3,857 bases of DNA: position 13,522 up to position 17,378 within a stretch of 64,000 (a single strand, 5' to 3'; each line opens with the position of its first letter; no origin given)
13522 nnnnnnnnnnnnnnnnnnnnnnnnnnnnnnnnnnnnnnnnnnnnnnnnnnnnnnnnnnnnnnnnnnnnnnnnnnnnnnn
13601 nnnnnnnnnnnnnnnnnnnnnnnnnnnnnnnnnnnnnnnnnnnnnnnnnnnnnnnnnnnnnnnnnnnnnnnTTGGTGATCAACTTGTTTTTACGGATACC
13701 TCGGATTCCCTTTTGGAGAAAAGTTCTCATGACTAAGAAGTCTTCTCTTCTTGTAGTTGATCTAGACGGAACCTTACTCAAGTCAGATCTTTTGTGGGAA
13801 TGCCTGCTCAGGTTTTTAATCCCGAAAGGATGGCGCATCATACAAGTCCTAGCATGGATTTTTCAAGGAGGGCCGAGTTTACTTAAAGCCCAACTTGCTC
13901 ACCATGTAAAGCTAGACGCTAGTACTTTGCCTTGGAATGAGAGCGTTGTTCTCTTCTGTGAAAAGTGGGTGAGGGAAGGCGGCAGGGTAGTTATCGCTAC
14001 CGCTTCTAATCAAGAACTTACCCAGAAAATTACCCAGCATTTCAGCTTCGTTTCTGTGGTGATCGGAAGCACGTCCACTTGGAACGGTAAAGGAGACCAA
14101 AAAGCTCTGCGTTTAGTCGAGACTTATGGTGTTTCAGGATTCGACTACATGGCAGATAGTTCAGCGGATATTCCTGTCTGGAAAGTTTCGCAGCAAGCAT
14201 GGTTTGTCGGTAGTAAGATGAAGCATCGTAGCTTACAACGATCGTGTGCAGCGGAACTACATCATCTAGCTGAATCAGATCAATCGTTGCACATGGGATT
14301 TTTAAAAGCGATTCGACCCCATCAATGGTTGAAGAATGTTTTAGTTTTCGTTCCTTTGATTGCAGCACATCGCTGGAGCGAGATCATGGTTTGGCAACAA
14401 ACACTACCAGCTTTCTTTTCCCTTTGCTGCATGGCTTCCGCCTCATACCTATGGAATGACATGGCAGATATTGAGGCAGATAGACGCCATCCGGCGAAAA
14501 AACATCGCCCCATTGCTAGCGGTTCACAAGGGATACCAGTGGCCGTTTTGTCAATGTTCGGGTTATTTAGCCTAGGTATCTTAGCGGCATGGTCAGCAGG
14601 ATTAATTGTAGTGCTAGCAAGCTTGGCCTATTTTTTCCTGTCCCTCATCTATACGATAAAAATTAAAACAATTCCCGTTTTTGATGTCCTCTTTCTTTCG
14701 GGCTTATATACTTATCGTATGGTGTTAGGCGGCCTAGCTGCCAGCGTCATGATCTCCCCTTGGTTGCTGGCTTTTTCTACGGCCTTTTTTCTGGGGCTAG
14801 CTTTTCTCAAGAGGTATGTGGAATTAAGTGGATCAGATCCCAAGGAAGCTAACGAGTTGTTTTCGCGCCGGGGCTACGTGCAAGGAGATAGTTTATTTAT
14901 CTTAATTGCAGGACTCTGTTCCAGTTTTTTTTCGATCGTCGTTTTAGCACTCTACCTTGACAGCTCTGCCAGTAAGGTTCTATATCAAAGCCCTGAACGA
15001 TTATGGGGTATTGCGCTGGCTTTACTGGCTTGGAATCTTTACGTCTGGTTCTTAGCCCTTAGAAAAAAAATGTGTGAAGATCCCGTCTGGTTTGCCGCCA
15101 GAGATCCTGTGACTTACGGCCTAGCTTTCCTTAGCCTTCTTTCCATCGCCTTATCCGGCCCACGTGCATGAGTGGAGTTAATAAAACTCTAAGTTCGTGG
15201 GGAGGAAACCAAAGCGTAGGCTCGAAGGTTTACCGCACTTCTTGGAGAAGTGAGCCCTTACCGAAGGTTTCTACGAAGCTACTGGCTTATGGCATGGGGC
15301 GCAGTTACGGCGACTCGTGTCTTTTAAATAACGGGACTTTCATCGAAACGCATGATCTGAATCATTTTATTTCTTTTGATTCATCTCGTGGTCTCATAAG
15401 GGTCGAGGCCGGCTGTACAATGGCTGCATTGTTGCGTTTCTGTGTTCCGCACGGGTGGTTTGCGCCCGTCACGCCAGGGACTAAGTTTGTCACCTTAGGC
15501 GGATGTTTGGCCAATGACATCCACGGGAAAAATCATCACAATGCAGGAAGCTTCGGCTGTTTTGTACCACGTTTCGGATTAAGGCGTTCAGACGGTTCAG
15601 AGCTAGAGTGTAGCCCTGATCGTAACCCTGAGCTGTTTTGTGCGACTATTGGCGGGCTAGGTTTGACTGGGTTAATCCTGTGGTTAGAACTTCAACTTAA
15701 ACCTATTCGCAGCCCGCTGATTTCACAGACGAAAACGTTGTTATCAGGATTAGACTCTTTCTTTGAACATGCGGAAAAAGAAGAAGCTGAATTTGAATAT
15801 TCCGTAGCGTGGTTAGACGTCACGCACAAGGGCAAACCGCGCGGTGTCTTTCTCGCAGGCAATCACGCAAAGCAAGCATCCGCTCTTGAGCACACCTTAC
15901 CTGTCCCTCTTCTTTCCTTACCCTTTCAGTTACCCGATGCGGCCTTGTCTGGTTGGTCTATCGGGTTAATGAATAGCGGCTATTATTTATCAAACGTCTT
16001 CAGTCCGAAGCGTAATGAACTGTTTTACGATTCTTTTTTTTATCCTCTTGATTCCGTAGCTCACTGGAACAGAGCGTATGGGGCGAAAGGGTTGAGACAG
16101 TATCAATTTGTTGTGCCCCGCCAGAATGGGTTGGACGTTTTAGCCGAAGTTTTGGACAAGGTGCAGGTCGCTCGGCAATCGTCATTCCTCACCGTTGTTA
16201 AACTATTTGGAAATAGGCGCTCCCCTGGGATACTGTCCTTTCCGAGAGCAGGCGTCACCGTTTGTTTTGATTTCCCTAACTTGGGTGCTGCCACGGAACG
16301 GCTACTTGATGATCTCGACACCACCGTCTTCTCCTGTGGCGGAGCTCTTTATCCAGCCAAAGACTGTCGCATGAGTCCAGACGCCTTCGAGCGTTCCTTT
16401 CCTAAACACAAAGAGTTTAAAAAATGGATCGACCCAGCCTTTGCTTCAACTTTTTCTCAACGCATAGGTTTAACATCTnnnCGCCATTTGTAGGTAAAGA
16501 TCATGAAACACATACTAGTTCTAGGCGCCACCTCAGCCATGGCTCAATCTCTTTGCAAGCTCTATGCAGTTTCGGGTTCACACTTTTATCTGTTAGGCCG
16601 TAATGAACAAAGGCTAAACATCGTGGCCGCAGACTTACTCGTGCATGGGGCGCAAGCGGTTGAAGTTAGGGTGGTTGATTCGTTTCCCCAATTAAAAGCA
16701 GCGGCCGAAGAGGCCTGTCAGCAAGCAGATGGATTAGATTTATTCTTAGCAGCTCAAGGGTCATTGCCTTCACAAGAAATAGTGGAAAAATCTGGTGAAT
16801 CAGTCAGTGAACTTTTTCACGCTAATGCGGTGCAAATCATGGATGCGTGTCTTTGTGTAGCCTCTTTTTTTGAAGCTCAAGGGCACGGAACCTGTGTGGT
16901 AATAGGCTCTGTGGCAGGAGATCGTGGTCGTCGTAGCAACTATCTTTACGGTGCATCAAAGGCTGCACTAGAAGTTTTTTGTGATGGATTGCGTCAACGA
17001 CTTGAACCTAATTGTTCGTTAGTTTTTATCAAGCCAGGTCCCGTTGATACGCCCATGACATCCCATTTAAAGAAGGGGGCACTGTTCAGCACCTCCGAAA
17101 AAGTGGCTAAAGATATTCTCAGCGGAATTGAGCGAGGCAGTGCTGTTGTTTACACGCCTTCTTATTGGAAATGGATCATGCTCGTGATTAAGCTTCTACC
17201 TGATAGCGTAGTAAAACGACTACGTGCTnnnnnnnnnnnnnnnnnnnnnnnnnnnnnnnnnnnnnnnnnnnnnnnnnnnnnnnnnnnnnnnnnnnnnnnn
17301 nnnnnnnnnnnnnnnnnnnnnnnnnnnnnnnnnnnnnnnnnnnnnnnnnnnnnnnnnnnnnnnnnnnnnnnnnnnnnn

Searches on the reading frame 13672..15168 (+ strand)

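Call 12: search_protein_families(library=pfam, proteins=[window:13672-15168:+], max_evalue=0.001)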
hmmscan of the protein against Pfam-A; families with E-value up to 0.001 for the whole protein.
window:13672-15168:+ (499 aa): 2 families
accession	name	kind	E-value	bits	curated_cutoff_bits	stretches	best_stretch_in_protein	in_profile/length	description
PF01040.23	UbiA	-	2e-16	60.5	34.2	1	237-381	15-160/250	UbiA prenyltransferase family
PF12710.13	HAD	-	1.8e-08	35.5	27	1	28-169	2-187/189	haloacid dehalogenase-like hydrolase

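Call 60: search_protein_families(library=ncbifam, proteins=[window:13672-15168:+], max_evalue=0.00001)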
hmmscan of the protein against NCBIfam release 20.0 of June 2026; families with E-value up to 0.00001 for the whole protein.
window:13672-15168:+ (499 aa): 8 families
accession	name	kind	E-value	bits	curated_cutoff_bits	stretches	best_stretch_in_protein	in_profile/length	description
NF006088.0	PRK08238.1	equivalog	4.4e-144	480.7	351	1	21-492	8-476/482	UbiA family prenyltransferase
NF008978.0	PRK12324.1-4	equivalog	1.2e-42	146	207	1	195-393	20-220/322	decaprenyl-phosphate phosphoribosyltransferase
NF008977.0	PRK12324.1-2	equivalog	1e-34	120.3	234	1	210-477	5-268/297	decaprenyl-phosphate phosphoribosyltransferase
NF008976.0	PRK12324.1-1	equivalog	4.4e-33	115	474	1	198-387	9-202/306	decaprenyl-phosphate phosphoribosyltransferase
NF009523.0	PRK12884.1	equivalog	7.7e-12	45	269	1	215-377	12-170/279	prenyltransferase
NF009522.0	PRK12883.1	equivalog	2.3e-06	27.3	353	1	209-358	5-151/279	geranylgeranylglycerol-phosphate geranylgeranyltransferase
NF009516.0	PRK12875.1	equivalog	2.5e-06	26.8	205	1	212-371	22-185/292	prenyltransferase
TIGR01488.1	HAD-SF-IB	subfamily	9.2e-06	25.7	45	0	26-133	1-118/177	HAD-IB family phosphatase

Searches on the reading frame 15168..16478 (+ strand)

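Call 12: search_protein_families(library=pfam, proteins=[window:15168-16478:+], max_evalue=0.001)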
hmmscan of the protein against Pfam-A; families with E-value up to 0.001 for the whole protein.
window:15168-16478:+ (437 aa): 1 family
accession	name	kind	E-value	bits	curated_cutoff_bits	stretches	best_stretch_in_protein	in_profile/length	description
PF01565.28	FAD_binding_4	-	4.3e-16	59.3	26.4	1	36-148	25-138/139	FAD binding domain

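Call 60: search_protein_families(library=ncbifam, proteins=[window:15168-16478:+], max_evalue=0.00001)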
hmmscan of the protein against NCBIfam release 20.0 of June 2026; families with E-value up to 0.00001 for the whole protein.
window:15168-16478:+ (437 aa): 2 families
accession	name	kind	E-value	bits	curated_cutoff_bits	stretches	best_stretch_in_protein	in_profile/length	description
NF053785.1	DcplphribOxDprE1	equivalog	4e-93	313.1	500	1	38-434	40-448/449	decaprenylphosphoryl-beta-D-ribose oxidase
TIGR01678.1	FAD_lactone_ox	subfamily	1.6e-06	27.3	396.8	1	37-181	40-182/438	sugar 1,4-lactone oxidase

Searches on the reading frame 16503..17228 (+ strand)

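Call 12: search_protein_families(library=pfam, proteins=[window:16503-17228:+], max_evalue=0.001)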
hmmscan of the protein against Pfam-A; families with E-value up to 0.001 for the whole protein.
window:16503-17228:+ (242 aa): 2 families
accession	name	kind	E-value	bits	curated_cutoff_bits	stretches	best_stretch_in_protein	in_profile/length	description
PF00106.31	adh_short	-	1.9e-25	89.9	26.6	1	2-190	1-191/195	short chain dehydrogenase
PF13561.12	adh_short_C2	-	6e-15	55.9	27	1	8-192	1-187/236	Enoyl-(Acyl carrier protein) reductase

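Call 60: search_protein_families(library=ncbifam, proteins=[window:16503-17228:+], max_evalue=0.00001)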
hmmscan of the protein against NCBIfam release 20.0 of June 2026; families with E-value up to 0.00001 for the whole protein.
window:16503-17228:+ (242 aa): 97 families (the best 25 are shown)
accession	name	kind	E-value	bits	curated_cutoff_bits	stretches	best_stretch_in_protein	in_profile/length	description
NF005489.0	PRK07102.1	equivalog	1.4e-67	227.9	267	1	1-241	1-242/243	SDR family oxidoreductase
NF053786.1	DcplherypntRedDprE2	equivalog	7.4e-41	140.4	250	1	2-240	9-250/252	decaprenylphospho-beta-D-erythro-pentofuranosid-2-ulose 2-reductase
NF004110.0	PRK05599.1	equivalog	2.5e-26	92.7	362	1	3-239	2-243/246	SDR family oxidoreductase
NF006099.0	PRK08251.1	equivalog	1.8e-24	86.3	253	1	2-240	5-249/250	SDR family oxidoreductase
NF005437.0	PRK07024.1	equivalog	5.6e-24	85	266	1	2-240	5-246/259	SDR family oxidoreductase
NF006073.0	PRK08219.1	equivalog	1e-18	67.9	218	1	2-193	4-188/227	SDR family oxidoreductase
NF005559.1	PRK07231.1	subfamily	1e-18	67.7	215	1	2-199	5-204/249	glucose 1-dehydrogenase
NF006118.0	PRK08264.1-4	subfamily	6.5e-18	65.1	279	1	2-220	6-218/244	SDR family oxidoreductase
NF004765.0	PRK06101.1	equivalog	2e-16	59.8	406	1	1-240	1-234/241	SDR family oxidoreductase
NF005878.0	PRK07825.1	subfamily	4.2e-16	59.1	287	1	3-240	11-248/278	short chain dehydrogenase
NF006565.0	PRK09072.1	equivalog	5.1e-16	59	238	1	2-240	6-249/265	SDR family oxidoreductase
NF005495.0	PRK07109.1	subfamily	1.7e-15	57.1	264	1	2-190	9-201/334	SDR family oxidoreductase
TIGR04316.1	dhbA_paeA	equivalog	2.2e-15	56.9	300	1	4-190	1-189/250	2,3-dihydro-2,3-dihydroxybenzoate dehydrogenase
NF047420.2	EF_P_mod_YmfI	equivalog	5.7e-15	55.7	238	1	4-201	2-198/236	elongation factor P 5-aminopentanone reductase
NF004825.0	PRK06181.1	equivalog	7.6e-14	51.6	215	1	2-206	7-225/268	SDR family oxidoreductase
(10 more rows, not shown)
